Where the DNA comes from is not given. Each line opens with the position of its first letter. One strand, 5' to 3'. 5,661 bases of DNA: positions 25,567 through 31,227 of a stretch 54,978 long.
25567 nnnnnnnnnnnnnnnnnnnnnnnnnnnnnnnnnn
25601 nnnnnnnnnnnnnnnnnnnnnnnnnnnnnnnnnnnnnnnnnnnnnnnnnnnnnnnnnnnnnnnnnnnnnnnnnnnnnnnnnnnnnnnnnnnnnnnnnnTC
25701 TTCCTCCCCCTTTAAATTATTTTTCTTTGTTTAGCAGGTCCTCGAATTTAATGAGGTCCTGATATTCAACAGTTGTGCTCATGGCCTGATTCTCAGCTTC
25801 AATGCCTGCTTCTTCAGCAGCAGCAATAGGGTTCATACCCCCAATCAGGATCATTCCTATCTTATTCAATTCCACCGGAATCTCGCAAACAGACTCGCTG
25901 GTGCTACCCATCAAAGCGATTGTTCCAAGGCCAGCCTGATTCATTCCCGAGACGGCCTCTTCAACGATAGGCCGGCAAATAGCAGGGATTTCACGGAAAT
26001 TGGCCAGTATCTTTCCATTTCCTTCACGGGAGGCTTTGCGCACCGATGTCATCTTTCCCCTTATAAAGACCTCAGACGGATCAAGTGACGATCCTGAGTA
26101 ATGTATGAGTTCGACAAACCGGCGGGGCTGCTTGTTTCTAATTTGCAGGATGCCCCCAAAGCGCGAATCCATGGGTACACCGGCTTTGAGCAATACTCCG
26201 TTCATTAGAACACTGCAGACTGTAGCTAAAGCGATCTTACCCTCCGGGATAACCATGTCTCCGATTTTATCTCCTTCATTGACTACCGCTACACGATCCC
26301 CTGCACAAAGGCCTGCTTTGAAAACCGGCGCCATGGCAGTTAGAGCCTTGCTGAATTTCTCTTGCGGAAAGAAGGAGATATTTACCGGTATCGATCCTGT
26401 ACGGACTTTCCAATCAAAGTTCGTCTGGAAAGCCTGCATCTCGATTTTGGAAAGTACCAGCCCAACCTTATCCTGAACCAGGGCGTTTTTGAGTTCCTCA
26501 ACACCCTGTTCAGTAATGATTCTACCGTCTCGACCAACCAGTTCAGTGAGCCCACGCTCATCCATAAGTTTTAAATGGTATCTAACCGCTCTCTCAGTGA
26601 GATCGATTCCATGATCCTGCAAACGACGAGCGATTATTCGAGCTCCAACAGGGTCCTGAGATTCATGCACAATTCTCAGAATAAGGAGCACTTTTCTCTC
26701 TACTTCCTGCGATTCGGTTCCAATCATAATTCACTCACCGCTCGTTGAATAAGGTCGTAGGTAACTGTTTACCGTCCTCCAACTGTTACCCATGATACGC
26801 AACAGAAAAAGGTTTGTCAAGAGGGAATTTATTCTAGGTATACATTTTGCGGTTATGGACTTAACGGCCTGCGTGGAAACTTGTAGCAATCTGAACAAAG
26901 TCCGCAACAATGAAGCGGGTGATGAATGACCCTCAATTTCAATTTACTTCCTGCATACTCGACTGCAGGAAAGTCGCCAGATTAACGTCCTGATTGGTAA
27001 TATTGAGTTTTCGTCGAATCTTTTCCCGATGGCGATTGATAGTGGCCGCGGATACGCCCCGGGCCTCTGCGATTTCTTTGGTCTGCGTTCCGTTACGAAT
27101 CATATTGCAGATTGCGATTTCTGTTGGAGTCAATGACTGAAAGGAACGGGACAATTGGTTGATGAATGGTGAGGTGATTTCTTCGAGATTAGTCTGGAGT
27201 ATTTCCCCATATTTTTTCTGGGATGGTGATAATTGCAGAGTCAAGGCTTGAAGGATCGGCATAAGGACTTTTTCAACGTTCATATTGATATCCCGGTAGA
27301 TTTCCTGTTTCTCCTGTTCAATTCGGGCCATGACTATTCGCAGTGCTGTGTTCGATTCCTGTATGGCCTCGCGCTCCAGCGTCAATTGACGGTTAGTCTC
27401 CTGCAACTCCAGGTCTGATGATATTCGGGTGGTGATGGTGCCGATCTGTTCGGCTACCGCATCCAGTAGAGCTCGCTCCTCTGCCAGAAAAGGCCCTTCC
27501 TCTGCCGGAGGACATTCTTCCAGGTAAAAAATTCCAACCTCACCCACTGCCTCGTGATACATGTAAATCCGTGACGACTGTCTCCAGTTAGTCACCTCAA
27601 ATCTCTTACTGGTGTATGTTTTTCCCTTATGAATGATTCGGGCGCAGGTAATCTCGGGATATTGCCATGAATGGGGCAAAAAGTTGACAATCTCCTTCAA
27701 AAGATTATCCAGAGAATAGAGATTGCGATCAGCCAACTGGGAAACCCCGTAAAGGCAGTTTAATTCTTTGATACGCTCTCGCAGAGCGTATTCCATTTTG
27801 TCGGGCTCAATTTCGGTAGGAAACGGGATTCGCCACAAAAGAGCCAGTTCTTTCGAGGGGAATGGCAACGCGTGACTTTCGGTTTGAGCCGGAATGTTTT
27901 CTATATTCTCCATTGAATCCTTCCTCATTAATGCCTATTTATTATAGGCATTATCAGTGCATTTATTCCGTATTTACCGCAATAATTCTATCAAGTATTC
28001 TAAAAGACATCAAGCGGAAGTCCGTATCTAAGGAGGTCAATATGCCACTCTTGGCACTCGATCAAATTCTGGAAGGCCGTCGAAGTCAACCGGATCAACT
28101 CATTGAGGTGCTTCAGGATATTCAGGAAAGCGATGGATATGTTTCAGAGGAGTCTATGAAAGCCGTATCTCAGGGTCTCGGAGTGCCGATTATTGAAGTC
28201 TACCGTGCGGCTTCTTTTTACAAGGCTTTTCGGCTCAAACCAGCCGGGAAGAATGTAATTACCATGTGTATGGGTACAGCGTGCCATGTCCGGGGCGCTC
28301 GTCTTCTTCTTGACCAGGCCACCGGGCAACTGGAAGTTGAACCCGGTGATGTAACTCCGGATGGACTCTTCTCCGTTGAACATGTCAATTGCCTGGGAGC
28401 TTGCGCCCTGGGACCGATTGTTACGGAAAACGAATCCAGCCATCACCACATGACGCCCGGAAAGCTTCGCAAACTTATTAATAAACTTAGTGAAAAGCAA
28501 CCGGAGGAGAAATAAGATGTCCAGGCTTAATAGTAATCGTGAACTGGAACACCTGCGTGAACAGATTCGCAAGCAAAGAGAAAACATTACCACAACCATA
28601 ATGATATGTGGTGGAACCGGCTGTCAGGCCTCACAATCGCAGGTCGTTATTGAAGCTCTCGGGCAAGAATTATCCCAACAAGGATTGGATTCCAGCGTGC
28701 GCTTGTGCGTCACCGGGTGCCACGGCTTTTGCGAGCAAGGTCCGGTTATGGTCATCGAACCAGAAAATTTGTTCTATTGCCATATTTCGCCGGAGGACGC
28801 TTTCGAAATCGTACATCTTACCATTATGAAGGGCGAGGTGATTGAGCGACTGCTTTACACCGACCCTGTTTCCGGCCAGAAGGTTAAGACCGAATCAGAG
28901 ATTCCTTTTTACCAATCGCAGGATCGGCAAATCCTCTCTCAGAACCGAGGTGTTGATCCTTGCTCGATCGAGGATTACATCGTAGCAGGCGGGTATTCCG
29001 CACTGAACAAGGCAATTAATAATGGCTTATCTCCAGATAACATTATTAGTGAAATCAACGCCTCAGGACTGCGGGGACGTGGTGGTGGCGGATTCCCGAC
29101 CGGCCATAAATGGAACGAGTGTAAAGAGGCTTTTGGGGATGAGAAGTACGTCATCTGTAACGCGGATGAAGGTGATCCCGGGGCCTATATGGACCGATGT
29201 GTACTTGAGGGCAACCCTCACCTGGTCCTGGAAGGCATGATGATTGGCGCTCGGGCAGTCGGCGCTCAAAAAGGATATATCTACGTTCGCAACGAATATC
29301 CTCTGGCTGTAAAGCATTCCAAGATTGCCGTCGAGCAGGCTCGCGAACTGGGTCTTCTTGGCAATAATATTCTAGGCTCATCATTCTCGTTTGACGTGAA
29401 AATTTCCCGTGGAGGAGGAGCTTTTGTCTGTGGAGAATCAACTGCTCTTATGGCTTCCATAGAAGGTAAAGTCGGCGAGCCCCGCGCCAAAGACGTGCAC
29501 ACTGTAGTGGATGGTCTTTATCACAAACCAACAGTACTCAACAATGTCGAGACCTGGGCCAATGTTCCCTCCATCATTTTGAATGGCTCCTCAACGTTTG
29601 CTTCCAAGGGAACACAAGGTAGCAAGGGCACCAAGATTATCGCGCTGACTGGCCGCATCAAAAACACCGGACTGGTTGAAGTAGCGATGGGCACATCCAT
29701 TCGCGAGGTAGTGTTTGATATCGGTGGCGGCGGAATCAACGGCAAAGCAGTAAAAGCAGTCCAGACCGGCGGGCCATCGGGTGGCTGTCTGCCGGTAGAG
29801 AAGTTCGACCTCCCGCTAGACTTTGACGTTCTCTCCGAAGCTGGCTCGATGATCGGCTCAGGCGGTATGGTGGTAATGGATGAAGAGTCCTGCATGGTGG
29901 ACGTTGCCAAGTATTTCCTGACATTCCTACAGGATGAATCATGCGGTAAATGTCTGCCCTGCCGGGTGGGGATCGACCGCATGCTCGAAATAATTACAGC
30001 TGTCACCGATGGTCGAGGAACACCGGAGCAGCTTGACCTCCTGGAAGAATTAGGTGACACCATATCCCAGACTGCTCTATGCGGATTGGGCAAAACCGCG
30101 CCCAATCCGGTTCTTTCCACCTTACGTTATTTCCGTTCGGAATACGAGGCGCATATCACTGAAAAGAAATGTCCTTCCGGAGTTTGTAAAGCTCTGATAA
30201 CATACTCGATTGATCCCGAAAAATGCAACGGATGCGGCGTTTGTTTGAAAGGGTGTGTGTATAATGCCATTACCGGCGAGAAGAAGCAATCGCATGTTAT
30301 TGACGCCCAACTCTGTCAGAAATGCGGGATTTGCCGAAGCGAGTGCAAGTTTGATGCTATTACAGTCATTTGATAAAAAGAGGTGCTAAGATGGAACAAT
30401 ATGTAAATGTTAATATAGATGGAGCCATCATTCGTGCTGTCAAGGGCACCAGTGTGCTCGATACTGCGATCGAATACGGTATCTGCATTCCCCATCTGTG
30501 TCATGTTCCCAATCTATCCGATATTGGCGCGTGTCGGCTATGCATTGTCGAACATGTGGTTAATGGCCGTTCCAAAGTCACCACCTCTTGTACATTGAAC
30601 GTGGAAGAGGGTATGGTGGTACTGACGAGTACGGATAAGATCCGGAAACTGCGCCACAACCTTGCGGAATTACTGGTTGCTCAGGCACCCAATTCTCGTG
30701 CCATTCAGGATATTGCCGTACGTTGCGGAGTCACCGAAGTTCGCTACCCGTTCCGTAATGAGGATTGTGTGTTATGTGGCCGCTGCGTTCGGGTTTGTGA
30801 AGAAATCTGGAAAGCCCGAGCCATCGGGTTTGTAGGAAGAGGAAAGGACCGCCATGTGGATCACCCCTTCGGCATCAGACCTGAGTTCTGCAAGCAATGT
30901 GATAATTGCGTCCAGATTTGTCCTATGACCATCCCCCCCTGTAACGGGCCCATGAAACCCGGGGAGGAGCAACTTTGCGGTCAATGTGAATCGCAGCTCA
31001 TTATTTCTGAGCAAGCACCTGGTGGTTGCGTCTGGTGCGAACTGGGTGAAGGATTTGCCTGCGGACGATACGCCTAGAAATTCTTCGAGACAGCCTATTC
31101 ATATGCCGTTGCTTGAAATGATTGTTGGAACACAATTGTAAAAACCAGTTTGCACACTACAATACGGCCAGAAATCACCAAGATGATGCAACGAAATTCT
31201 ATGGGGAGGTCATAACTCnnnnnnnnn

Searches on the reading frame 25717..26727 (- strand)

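Call 87: search_protein_families(library=pfam, proteins=[window:25717-26727:-], max_evalue=0.00001)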
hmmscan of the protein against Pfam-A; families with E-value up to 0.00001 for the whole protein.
window:25717-26727:- (336 aa): 2 families
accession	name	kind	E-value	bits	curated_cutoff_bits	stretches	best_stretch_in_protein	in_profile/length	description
PF01995.21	NRD1_2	-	1.3e-82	277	25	1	88-325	1-236/238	NrpR regulatory domains NRD1 and 2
PF08461.16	HTH_12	-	1e-23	83.5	21.4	1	16-79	3-66/66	Ribonuclease R winged-helix domain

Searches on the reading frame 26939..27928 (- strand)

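Call 87: search_protein_families(library=pfam, proteins=[window:26939-27928:-], max_evalue=0.00001)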
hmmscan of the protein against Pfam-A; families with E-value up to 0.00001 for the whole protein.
window:26939-27928:- (329 aa): 1 family
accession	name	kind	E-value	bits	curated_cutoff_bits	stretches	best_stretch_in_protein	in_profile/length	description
PF00196.25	GerE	-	1.3e-11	44.3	23.5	1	264-313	1-50/57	Bacterial regulatory proteins, luxR family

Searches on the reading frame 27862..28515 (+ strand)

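Call 88: search_protein_families(library=pfam, proteins=[window:27862-28515:+], max_evalue=0.00001)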
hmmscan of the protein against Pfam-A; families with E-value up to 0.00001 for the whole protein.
window:27862-28515:+ (217 aa): 1 family
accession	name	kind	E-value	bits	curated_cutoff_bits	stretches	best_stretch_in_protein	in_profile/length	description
PF01257.25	2Fe-2S_thioredx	-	6.7e-44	149.7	24.8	1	67-209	2-144/145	Thioredoxin-like [2Fe-2S] ferredoxin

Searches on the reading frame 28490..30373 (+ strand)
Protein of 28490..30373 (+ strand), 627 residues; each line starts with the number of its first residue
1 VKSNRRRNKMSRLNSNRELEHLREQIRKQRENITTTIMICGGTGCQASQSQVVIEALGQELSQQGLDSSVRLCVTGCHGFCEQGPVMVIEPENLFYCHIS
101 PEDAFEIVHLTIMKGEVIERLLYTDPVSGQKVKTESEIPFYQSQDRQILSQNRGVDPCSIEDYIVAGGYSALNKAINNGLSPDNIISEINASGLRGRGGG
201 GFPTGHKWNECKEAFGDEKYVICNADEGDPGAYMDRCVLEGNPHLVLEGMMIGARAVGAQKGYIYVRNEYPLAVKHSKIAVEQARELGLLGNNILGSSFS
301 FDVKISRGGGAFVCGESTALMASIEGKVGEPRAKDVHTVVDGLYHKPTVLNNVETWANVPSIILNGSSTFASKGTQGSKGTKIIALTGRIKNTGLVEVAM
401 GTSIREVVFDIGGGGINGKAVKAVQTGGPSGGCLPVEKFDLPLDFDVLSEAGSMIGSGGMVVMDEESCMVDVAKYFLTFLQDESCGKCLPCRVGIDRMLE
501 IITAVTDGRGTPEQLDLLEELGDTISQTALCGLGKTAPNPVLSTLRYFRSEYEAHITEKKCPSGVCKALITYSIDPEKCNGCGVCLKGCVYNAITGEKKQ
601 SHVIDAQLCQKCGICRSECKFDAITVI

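Call 87: search_protein_families(library=pfam, proteins=[window:28490-30373:+], max_evalue=0.00001)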
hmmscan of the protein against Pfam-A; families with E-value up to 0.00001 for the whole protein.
window:28490-30373:+ (627 aa): 5 families
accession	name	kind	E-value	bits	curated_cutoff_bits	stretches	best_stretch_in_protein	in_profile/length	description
PF01512.22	Complex1_51K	-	5.4e-44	150.2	31.2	1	189-360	1-149/150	Nuo51 FMN-binding domain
PF10589.14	NADH_4Fe-4S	-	9.7e-33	112.3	23.5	1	471-555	1-85/85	NADH-ubiquinone oxidoreductase-F iron-sulfur binding region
PF01257.25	2Fe-2S_thioredx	-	4.4e-07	30.3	24.8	1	35-108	66-141/145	Thioredoxin-like [2Fe-2S] ferredoxin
PF00037.32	Fer4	-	1.8e-06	27.9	21.1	0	603-625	2-24/24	4Fe-4S binding domain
PF14697.11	Fer4_21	-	8.1e-06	26.3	35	1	574-625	3-58/59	4Fe-4S dicluster domain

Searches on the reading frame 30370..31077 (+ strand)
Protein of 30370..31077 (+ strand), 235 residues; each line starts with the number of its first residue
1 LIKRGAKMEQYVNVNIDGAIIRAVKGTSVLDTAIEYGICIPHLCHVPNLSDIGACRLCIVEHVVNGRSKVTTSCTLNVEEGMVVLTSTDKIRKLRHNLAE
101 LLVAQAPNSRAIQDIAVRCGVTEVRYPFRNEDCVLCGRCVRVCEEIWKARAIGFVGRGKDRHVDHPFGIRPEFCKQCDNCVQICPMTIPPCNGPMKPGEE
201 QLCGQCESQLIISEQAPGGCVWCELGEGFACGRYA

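Call 87: search_protein_families(library=pfam, proteins=[window:30370-31077:+], max_evalue=0.00001)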
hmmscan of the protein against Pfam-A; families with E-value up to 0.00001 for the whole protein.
window:30370-31077:+ (235 aa): 2 families
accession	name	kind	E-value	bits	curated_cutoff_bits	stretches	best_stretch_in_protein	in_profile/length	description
PF13510.11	Fer2_4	-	4.6e-14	52.7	22.8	1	11-88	3-81/82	2Fe-2S iron-sulfur cluster binding domain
PF12838.12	Fer4_7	-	3.4e-08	34.3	27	1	133-186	2-50/52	4Fe-4S dicluster domain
